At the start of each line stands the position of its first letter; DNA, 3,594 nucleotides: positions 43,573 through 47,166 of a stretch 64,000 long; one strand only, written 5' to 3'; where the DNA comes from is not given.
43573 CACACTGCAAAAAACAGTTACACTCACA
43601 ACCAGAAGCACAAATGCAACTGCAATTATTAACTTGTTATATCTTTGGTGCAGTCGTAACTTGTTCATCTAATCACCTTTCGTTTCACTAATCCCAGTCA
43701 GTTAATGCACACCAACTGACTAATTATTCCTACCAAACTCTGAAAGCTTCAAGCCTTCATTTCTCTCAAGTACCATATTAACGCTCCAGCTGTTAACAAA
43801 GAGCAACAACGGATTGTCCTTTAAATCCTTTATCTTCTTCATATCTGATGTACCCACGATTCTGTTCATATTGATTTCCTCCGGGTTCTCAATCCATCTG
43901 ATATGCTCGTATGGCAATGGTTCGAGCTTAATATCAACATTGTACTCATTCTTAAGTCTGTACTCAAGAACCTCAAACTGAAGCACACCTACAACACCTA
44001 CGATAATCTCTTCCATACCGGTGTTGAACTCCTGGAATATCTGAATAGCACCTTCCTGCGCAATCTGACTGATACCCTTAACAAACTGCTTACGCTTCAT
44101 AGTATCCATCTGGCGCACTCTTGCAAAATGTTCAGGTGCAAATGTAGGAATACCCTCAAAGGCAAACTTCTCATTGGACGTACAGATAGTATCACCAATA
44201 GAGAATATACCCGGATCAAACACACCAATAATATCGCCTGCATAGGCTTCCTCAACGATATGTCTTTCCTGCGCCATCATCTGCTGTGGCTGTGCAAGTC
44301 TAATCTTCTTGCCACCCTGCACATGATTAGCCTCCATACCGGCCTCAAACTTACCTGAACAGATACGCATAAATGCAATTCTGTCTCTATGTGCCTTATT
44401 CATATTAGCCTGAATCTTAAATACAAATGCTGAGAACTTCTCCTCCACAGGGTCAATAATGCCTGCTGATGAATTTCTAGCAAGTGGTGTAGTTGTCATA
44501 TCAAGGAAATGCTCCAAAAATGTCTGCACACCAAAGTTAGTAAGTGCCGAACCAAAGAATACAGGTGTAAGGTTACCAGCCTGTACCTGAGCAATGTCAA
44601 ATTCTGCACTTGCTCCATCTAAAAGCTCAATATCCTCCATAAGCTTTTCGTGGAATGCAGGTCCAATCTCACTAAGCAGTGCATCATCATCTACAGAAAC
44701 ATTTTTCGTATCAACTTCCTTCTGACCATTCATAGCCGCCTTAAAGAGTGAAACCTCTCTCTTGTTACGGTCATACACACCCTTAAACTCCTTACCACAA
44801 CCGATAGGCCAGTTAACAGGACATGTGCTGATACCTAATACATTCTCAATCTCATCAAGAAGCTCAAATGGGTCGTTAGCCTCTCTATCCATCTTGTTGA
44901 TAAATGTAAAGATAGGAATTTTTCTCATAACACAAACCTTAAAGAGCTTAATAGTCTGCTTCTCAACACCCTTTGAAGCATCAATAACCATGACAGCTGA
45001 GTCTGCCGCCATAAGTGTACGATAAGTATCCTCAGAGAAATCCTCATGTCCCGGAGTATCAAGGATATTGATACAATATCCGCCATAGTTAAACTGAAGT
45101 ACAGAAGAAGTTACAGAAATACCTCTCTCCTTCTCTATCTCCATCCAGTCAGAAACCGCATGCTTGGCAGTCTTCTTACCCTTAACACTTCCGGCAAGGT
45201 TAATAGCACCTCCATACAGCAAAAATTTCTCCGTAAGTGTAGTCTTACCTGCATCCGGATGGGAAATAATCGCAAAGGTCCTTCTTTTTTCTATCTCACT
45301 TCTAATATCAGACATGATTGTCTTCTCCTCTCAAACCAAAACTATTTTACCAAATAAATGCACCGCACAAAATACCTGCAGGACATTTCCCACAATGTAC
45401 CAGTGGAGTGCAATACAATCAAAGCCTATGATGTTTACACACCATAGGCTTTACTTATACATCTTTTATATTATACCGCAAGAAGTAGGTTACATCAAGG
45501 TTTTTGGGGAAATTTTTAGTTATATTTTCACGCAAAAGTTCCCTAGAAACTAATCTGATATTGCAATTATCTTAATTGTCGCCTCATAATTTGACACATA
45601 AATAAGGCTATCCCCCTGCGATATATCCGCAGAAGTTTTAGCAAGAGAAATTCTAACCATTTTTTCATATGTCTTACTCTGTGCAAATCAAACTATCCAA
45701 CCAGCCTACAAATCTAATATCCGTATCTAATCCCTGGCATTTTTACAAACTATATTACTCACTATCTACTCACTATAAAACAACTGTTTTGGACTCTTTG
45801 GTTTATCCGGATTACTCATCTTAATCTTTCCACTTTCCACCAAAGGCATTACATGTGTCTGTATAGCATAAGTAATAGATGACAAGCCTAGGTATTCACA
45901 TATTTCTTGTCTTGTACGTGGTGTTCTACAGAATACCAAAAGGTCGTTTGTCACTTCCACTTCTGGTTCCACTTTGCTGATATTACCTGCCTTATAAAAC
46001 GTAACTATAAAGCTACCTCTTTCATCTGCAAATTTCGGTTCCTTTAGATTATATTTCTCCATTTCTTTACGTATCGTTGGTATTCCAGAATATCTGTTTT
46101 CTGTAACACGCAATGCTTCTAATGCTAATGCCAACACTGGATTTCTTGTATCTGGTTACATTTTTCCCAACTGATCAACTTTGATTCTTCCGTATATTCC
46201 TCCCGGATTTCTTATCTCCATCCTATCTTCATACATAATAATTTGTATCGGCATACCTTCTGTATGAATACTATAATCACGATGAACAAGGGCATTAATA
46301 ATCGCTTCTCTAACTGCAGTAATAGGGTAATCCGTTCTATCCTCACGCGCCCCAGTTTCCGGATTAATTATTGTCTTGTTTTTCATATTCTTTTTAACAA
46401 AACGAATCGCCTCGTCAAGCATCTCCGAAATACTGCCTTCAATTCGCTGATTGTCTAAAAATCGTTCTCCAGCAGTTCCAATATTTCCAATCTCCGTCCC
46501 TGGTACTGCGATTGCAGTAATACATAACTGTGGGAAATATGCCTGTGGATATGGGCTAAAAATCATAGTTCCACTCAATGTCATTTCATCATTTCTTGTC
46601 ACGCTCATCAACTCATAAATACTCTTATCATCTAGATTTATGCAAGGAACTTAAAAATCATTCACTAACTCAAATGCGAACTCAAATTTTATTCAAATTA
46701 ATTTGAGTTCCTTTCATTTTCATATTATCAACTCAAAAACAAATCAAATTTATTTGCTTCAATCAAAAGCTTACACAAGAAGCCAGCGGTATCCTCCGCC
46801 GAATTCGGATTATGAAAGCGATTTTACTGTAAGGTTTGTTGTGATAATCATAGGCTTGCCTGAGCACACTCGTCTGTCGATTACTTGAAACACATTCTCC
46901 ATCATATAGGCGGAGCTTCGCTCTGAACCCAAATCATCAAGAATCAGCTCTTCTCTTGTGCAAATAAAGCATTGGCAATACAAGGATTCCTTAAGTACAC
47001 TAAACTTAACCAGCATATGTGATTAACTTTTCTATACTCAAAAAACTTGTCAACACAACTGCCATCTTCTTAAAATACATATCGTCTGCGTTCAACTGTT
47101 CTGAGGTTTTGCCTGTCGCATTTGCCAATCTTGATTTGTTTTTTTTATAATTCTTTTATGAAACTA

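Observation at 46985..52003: Riboswitch-headed tandem array of three [small protein, then large ARC-like/glycine-zipper protein] units in an AT-rich island between addAB and prfC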

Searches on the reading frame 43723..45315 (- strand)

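Call 105: search_protein_families(library=ncbifam, proteins=[window:43723-45315:-], max_evalue=1e-10)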
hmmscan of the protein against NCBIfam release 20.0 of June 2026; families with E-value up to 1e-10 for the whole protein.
window:43723-45315:- (531 aa): 24 families
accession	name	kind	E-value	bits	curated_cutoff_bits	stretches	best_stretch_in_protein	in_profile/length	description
NF001964.0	PRK00741.1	equivalog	3.8e-232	771.4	473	1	2-526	3-524/529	peptide chain release factor 3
TIGR00503.1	prfC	equivalog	2.2e-211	702.9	466.95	1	1-526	1-523/527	peptide chain release factor 3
NF009381.0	PRK12740.1-5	subfamily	1.4e-74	251.8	583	1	7-466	5-473/692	elongation factor G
NF012153.1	tet_protect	equivalog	4.9e-67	226.6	775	1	15-478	4-428/614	tetracycline resistance ribosomal protection protein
TIGR00484.1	EF-G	equivalog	3.3e-65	220.5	659.4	1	7-463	6-473/691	elongation factor G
NF009891.0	PRK13351.1-1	equivalog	2.9e-52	178.2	597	1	7-464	5-461/681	elongation factor G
NF058620.1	EFG2_Bacteroid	exception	5.1e-48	164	1000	1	12-465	10-468/717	elongation factor G2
NF033148.1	tet_protect_M_W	exception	1.2e-44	152.7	1100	1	15-465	7-414/639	TetM/TetW/TetO/TetS family tetracycline resistance ribosomal protection protein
NF000120.3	47473_otr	exception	2.3e-44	152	900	1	14-480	5-428/608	tetracycline resistance ribosomal protection protein Otr(A)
NF009379.0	PRK12740.1-3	equivalog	1.3e-41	143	513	1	8-466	5-455/674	elongation factor G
TIGR01393.1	lepA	equivalog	1.1e-39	136.3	533.9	1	10-164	2-154/595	translation elongation factor 4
TIGR01394.1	TypA_BipA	equivalog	2.3e-35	121.9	757.3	1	12-158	2-142/594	translational GTPase TypA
NF012155.1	tet_protect_M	exception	6.6e-35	120.4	1420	1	15-465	7-414/639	tetracycline resistance ribosomal protection protein Tet(M)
NF012154.0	tet_protect_Q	exception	1.2e-33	116.3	1425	1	15-147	7-135/638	tetracycline resistance ribosomal protection protein Tet(Q)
NF009377.1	PRK12740.1-1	equivalog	8.2e-33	113.7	890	1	9-466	11-488/700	elongation factor G-like protein EF-G2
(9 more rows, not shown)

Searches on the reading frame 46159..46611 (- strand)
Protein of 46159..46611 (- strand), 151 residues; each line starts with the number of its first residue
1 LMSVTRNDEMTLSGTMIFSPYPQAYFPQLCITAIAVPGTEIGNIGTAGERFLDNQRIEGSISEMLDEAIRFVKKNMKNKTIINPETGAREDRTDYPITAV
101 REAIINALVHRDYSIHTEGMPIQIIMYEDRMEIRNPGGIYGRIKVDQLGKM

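Call 5: search_protein_families(library=pfam, proteins=[window:46159-46611:-], max_evalue=0.1)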
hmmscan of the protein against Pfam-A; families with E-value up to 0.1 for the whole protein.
window:46159-46611:- (151 aa): 1 family
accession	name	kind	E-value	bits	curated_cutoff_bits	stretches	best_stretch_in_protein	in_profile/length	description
PF13749.12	HATPase_c_4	-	4.1e-08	33.5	26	1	119-148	1-30/89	Putative ATP-dependent DNA helicase recG C-terminal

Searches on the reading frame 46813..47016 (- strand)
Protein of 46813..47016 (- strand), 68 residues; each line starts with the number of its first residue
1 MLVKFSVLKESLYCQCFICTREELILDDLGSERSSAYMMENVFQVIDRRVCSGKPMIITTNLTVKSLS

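Call 5: search_protein_families(library=pfam, proteins=[window:46813-47016:-], max_evalue=0.1)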
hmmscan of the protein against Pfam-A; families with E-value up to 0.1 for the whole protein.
window:46813-47016:- (68 aa): 2 families
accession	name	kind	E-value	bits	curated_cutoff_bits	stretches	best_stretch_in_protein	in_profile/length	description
PF01695.23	IstB_IS21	-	0.00018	21.5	24.1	1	23-65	156-197/238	IstB-like ATP binding protein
PF04255.20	DUF433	-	0.017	15.4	23.6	1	45-66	2-23/56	Protein of unknown function (DUF433)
